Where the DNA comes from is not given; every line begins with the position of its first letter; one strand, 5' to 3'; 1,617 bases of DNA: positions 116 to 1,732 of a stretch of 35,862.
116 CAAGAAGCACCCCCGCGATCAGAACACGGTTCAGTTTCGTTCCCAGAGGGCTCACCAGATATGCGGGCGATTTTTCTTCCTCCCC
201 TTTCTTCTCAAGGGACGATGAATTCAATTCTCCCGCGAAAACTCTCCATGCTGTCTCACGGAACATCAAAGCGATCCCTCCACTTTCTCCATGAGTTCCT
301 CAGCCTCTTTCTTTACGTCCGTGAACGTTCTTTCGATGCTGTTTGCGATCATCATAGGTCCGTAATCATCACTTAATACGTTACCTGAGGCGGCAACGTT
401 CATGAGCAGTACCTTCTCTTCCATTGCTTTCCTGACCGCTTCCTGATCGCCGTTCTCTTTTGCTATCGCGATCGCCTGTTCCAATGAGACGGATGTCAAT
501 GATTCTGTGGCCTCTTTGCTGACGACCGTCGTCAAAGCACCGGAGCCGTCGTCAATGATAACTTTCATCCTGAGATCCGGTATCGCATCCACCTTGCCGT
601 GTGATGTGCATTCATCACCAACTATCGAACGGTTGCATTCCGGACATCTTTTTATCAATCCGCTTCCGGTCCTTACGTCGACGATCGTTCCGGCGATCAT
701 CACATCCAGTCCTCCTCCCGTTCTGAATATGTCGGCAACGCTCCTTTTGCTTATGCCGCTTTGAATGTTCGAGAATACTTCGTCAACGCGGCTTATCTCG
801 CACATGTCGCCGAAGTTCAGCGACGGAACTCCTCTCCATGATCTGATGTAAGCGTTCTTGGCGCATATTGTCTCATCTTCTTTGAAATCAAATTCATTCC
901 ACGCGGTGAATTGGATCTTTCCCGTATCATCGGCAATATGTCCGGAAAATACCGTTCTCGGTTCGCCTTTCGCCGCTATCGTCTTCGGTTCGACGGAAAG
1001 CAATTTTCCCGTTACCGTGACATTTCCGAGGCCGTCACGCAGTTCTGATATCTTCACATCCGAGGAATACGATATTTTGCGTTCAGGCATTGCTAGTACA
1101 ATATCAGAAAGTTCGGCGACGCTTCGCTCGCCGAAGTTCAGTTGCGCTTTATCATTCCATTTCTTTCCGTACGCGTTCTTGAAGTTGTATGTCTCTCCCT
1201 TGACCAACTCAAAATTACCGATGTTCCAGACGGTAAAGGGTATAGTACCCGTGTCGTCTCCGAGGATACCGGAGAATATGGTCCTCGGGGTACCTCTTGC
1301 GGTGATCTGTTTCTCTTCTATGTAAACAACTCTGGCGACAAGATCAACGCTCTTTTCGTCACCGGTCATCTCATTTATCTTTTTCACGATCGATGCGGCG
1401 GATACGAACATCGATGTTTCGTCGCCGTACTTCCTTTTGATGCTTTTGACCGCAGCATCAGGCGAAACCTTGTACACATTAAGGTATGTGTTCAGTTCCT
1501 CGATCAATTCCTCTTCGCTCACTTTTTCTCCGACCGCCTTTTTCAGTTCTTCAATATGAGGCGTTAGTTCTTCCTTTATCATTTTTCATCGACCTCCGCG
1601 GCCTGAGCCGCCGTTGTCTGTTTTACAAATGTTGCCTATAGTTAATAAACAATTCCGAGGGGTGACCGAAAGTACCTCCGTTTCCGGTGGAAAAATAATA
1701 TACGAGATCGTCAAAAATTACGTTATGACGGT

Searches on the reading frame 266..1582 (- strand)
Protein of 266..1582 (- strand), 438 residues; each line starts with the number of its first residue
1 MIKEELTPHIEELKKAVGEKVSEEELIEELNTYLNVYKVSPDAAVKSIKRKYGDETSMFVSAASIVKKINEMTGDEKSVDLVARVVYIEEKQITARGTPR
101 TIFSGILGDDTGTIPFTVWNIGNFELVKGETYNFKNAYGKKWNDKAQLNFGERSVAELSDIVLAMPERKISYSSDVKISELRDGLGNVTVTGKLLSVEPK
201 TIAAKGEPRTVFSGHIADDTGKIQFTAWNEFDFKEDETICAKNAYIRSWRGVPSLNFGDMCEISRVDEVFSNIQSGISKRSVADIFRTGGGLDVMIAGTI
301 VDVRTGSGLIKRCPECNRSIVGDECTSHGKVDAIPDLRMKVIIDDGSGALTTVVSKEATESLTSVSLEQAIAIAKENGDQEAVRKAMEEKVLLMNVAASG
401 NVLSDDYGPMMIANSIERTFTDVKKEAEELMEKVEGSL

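Call 7: search_protein_families(library=pfam, proteins=[window:266-1582:-])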
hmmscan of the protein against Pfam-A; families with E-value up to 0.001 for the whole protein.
window:266-1582:- (438 aa): 2 families
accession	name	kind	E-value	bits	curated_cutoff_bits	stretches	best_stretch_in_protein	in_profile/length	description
PF21473.3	Ssb-like_OB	-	9.9e-09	35.7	24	0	200-254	30-86/97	Single-stranded DNA binding protein Ssb-like, OB fold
PF01336.31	tRNA_anti-codon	-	2.4e-08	34.2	27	0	188-238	1-44/75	OB-fold nucleic acid binding domain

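Call 13: find_encoding_contigs(protein=window:269-1582:-, flank=5000, max_places=6)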
Protein seq(438 aa) (438 aa): no gene with exactly this product is on record in the collection.

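Call 14: find_homologous_proteins(query=window:269-1582:-, max_evalue=1e-30)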
Query seq(438 aa) (438 aa): 462 proteins with E <= 1e-30 among 8000 candidates; the best 120 are listed.
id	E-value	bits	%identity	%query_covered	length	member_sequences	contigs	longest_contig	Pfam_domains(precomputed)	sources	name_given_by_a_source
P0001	4.5e-282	953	100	100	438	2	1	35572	PF21473.5,PF01336.32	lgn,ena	-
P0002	5.8e-216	735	74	99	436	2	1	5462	PF21473.5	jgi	jgi:replication factor A1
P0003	3.7e-214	730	72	99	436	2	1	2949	PF21473.5,PF01336.32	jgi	jgi:replication factor A1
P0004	1.3e-212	724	72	99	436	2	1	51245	PF21473.5,PF01336.32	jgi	jgi:replication factor A1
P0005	2.9e-211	720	72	99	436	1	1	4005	PF21473.5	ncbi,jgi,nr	ncbi:MAG: single-stranded DNA-binding protein [Methanomassiliicoccaceae archaeon]|jgi:replication fa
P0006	4.5e-211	719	72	100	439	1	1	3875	PF21473.5,PF01336.32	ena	-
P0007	2.5e-210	717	72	100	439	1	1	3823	PF21473.5,PF01336.32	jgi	-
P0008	5.5e-210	716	71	100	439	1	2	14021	PF21473.5,PF01336.32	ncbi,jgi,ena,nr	ncbi:MAG: single-stranded DNA-binding protein [Methanomassiliicoccaceae archaeon]|nr:single-stranded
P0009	7.5e-210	715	70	100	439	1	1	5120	PF21473.5,PF01336.32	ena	-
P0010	1.2e-209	715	71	100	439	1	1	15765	PF21473.5,PF01336.32,PF17244.9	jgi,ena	-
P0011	2.4e-209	714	71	100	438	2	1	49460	PF21473.5,PF01336.32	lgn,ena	-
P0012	1.5e-208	711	70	99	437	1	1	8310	PF21473.5,PF01336.32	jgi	jgi:replication factor A1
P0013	2.1e-207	707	70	100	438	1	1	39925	PF21473.5,PF01336.32,PF17244.9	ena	-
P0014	6.9e-207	706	71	100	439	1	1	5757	PF21473.5,PF01336.32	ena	-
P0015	1.6e-206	704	70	100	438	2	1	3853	PF21473.5,PF01336.32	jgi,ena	-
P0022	2.5e-200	684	68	100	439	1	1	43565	PF21473.5,PF01336.32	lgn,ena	-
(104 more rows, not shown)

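Call 15: find_encoding_contigs(protein=P0004, flank=10000, max_places=2)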
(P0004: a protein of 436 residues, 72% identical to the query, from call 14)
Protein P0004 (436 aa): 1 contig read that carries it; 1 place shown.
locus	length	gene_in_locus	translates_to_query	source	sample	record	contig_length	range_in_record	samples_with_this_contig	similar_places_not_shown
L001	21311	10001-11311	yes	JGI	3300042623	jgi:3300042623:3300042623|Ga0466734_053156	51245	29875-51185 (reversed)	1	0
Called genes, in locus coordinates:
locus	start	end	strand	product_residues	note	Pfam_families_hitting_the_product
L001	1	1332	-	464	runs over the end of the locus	?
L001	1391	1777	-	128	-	PF19479:DUF6015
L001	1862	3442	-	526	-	PF00389:2-Hacid_dh, PF02826:2-Hacid_dh_C, PF19304:PGDH_inter, PF01842:ACT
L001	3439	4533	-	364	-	PF00266:Aminotran_5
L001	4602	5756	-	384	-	PF00155:Aminotran_1_2, PF01041:DegT_DnrJ_EryC1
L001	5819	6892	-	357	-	PF06849:DUF1246, PF06973:DUF1297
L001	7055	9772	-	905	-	PF03176:MMPL, PF00873:ACR_tran (faint), PF02460:Patched (weak), PF12349:Sterol-sensing, PF03176:MMPL, PF12349:Sterol-sensing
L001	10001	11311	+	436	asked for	PF01336:tRNA_anti-codon (faint), PF21473:OB_Ssb-like (faint)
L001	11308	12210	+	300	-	-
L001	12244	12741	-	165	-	PF13240:Zn_Ribbon_1 (weak)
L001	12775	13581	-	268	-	PF01875:Memo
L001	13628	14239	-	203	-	PF00318:Ribosomal_S2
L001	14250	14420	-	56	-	PF01192:RNA_pol_Rpb6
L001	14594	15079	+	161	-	PF09999:DUF2240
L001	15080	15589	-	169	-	PF26602:HVO_2718_N, PF01381:HTH_3 (weak)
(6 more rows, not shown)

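Call 16: find_encoding_contigs(protein=P0011, flank=10000, max_places=2)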
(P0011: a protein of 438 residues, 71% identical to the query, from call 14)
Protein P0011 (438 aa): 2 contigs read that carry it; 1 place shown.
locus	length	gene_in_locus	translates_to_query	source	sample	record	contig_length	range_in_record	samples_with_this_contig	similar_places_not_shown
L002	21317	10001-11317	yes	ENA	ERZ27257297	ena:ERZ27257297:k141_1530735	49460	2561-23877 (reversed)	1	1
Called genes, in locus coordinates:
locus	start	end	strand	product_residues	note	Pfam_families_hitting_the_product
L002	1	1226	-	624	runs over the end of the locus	PF00270:DEAD (faint), PF04851:ResIII (weak), PF06733:DEAD_2, PF06777:HBB, PF13307:Helicase_C_2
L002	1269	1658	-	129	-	PF19479:DUF6015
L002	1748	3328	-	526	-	PF00389:2-Hacid_dh, PF02826:2-Hacid_dh_C, PF19304:PGDH_inter, PF01842:ACT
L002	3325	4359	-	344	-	PF00266:Aminotran_5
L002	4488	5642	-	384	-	PF01053:Cys_Met_Meta_PP (faint), PF00155:Aminotran_1_2, PF01041:DegT_DnrJ_EryC1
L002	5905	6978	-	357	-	PF06849:DUF1246, PF06973:DUF1297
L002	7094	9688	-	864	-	PF03176:MMPL, PF02460:Patched, PF12349:Sterol-sensing, PF03176:MMPL, PF12349:Sterol-sensing (weak)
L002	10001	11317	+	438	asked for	PF01336:tRNA_anti-codon (faint), PF21473:OB_Ssb-like (faint)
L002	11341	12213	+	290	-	-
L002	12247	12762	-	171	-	PF12773:DZR (weak), PF13240:Zn_Ribbon_1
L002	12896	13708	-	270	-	PF01875:Memo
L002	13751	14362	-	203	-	PF00318:Ribosomal_S2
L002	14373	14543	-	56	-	PF01192:RNA_pol_Rpb6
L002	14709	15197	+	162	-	PF09999:DUF2240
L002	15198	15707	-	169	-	PF26602:HVO_2718_N, PF01381:HTH_3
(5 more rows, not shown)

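Call 17: find_encoding_contigs(protein=P0022, flank=10000, max_places=2)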
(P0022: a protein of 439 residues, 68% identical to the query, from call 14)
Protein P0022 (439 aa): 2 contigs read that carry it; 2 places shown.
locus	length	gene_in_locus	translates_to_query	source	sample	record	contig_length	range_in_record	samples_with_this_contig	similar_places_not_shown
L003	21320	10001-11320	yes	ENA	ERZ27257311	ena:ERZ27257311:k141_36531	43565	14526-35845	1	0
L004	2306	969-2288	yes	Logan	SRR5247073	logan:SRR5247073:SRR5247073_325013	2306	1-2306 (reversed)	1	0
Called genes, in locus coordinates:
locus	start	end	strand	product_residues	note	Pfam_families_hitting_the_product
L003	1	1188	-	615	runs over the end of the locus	-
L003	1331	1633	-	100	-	PF13361:UvrD_C (weak), PF01396:Zn_ribbon_Top1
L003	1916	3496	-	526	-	PF00389:2-Hacid_dh, PF02826:2-Hacid_dh_C, PF19304:PGDH_inter, PF01842:ACT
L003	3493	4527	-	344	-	PF00266:Aminotran_5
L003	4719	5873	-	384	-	PF01053:Cys_Met_Meta_PP (faint), PF00155:Aminotran_1_2, PF01041:DegT_DnrJ_EryC1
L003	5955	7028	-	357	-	PF06849:DUF1246, PF06973:DUF1297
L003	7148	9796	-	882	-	PF03176:MMPL, PF00873:ACR_tran (faint), PF02460:Patched (weak), PF12349:Sterol-sensing, PF03176:MMPL, PF12349:Sterol-sensing (weak)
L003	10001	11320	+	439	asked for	PF01336:tRNA_anti-codon (faint), PF21473:OB_Ssb-like (faint)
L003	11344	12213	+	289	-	-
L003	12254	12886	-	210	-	PF12773:DZR (weak), PF13240:Zn_Ribbon_1 (faint)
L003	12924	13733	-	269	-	PF01875:Memo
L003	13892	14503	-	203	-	PF00318:Ribosomal_S2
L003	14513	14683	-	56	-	PF01192:RNA_pol_Rpb6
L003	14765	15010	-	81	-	PF13443:HTH_26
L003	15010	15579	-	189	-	PF11188:DUF2975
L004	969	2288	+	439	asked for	PF01336:tRNA_anti-codon (faint), PF21473:OB_Ssb-like (faint)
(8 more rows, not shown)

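Call 22: find_encoding_contigs(protein=P0001, flank=10000, max_places=6)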
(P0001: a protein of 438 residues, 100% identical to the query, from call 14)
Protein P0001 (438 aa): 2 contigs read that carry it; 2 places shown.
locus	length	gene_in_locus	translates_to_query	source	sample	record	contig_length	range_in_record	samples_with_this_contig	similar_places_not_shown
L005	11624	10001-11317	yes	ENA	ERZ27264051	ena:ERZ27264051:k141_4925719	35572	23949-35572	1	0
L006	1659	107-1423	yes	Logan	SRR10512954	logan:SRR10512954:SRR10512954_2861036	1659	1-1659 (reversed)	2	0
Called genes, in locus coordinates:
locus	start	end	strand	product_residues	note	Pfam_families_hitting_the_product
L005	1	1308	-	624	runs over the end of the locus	PF00270:DEAD (faint), PF04851:ResIII (faint), PF06733:DEAD_2, PF06777:HBB, PF13307:Helicase_C_2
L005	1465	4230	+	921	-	PF03176:MMPL, PF02460:Patched (weak), PF12349:Sterol-sensing, PF00873:ACR_tran (weak), PF03176:MMPL, PF12349:Sterol-sensing (weak)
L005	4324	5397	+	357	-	PF06849:DUF1246, PF06973:DUF1297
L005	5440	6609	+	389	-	PF00155:Aminotran_1_2, PF01053:Cys_Met_Meta_PP (weak), PF01041:DegT_DnrJ_EryC1 (weak)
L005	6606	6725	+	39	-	-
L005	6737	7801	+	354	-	PF00266:Aminotran_5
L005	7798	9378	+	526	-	PF00389:2-Hacid_dh, PF02826:2-Hacid_dh_C, PF19304:PGDH_inter, PF01842:ACT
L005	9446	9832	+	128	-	PF19479:DUF6015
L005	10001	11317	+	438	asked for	PF01336:tRNA_anti-codon (faint), PF21473:OB_Ssb-like (faint)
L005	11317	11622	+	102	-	?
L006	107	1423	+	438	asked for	PF01336:tRNA_anti-codon (faint), PF21473:OB_Ssb-like (faint)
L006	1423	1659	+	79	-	?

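Call 26: find_related_loci(query=A1, collection=genome_contigs, flank=10000)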
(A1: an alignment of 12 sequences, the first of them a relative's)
Query A1 (438 aa) in genome_contigs; peptide patterns used: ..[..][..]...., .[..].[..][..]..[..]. (x = any residue, [..] = any of these).
261 stretches matched a pattern; 103 encode a relative of the query (tblastn E <= 1e-3); the best 80 are kept; 80 distinct loci.
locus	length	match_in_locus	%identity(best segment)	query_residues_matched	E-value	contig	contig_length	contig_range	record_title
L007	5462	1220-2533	74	1-438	0e+0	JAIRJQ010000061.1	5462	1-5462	MAG: Methanomassiliicoccaceae archaeon isolate Aly426_bin2 k119_239202, whole genome shotgun sequence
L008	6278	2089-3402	71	1-438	0e+0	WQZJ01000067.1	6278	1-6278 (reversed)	MAG: Methanomassiliicoccaceae archaeon isolate Lab288P1bin1 Ga0131853_10059636, whole genome shotgun sequence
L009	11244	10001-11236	74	1-412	0e+0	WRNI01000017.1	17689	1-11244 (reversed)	MAG: Methanomassiliicoccaceae archaeon isolate Th196P4bin34 JGI24702J35022_10001000, whole genome shotgun sequence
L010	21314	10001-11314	72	1-438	0e+0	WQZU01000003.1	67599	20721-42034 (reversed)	MAG: Candidatus Methanomicula labiotermitis isolate Lab288P1_bin114 Ga0131853_10000560, whole genome shotgun sequence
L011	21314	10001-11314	67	1-438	0e+0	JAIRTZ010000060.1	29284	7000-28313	MAG: Methanomassiliicoccaceae archaeon isolate Cus372_bin25 k119_1804005, whole genome shotgun sequence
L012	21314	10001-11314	72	1-438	0e+0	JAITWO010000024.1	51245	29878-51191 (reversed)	MAG: Methanomassiliicoccaceae archaeon isolate Xx448_bin23 k119_1228588, whole genome shotgun sequence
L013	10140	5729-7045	66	1-438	0e+0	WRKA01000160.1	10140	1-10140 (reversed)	MAG: Methanomassiliicoccaceae archaeon isolate Nt197P4bin30 JGI24705J35276_12237191, whole genome shotgun sequence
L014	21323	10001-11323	54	1-438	6e-165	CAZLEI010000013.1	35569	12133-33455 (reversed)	MAG TPA_asm: uncultured Methanomassiliicoccales archaeon isolate binchicken_co154_118 genome assembly, contig: NODE_1559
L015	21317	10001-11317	52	1-438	1e-163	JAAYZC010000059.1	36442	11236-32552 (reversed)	MAG: Thermoplasmatales archaeon isolate AS06rmzACSIP_286 620524_AS06, whole genome shotgun sequence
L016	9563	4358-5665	54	5-438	1e-162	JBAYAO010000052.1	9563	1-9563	MAG: Candidatus Methanomethylophilaceae archaeon isolate SO_2016_CLC_T1_8 scaffold08393_PH3_Jul14_2016, whole genome sho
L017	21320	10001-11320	53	1-438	5e-162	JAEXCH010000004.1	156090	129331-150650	MAG: Methanobacteriota archaeon isolate OH_HBB_104 k127_949072, whole genome shotgun sequence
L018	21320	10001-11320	54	1-435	4e-162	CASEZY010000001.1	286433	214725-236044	uncultured Methanomassiliicoccales archaeon isolate O65_L3_319319_idba_bin.3 genome assembly, contig: O65_L3_319319_idba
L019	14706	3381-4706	55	1-438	2e-160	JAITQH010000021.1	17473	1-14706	MAG: Candidatus Methanoplasma sp. isolate Pq454_bin65 k119_14786, whole genome shotgun sequence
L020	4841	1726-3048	53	1-438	2e-163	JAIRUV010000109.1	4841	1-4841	MAG: Candidatus Methanoplasma sp. isolate Ehx436_bin13 k119_194814, whole genome shotgun sequence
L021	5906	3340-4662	54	1-438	4e-161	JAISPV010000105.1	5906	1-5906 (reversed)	MAG: Candidatus Methanoplasma sp. isolate Jx357_bin42 k119_38959, whole genome shotgun sequence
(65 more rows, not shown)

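Call 58: search_protein_families(library=ncbifam, proteins=[window:269-1582:-], max_evalue=0.01)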
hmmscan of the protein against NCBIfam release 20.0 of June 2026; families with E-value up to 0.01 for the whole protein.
window:269-1582:- (438 aa): 15 families
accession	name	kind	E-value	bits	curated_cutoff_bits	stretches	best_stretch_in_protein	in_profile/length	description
NF005554.0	PRK07218.1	equivalog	2.6e-105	352.9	447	1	4-435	2-422/423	Single-stranded DNA binding protein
NF005553.0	PRK07217.1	subfamily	8.2e-52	176.5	353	2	212-431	104-305/311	replication factor A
NF004998.0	PRK06386.1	equivalog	2.8e-41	142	556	1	66-432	2-354/358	replication factor A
NF005050.0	PRK06461.1-4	equivalog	7.5e-29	100.8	176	2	173-268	3-101/151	single-stranded DNA-binding protein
NF005051.0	PRK06461.1-5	equivalog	7.8e-25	87.6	235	2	176-268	3-98/146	single-stranded DNA-binding protein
NF005049.0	PRK06461.1-3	equivalog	1.4e-22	80.4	188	2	176-274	5-107/144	single-stranded DNA-binding protein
NF009032.0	PRK12366.1-3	equivalog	1.4e-20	73.1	773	3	10-155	3-155/651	replication factor A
NF009034.0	PRK12366.1-5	equivalog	1.8e-18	66.3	789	3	10-152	3-152/642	replication factor A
NF009030.0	PRK12366.1-1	equivalog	1.2e-16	60.3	1147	1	65-407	414-780/796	replication factor A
NF005048.0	PRK06461.1-1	equivalog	1.9e-15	57.5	230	2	67-159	3-97/148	single-stranded DNA-binding protein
NF011288.0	PRK14699.1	equivalog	1.2e-10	40.8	544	1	63-247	163-355/484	replication factor A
NF009033.0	PRK12366.1-4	equivalog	1.8e-10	39.9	701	1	297-362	471-534/578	replication factor A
NF012035.0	PRK15491.1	equivalog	2.1e-10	40.4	362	1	62-230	53-223/374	replication factor A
NF006255.0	PRK08402.1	equivalog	1.4e-06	27.5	442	1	174-433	61-348/355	replication factor A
NF008168.0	PRK10917.2-2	equivalog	0.0029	15.9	718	1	14-230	13-203/795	ATP-dependent DNA helicase RecG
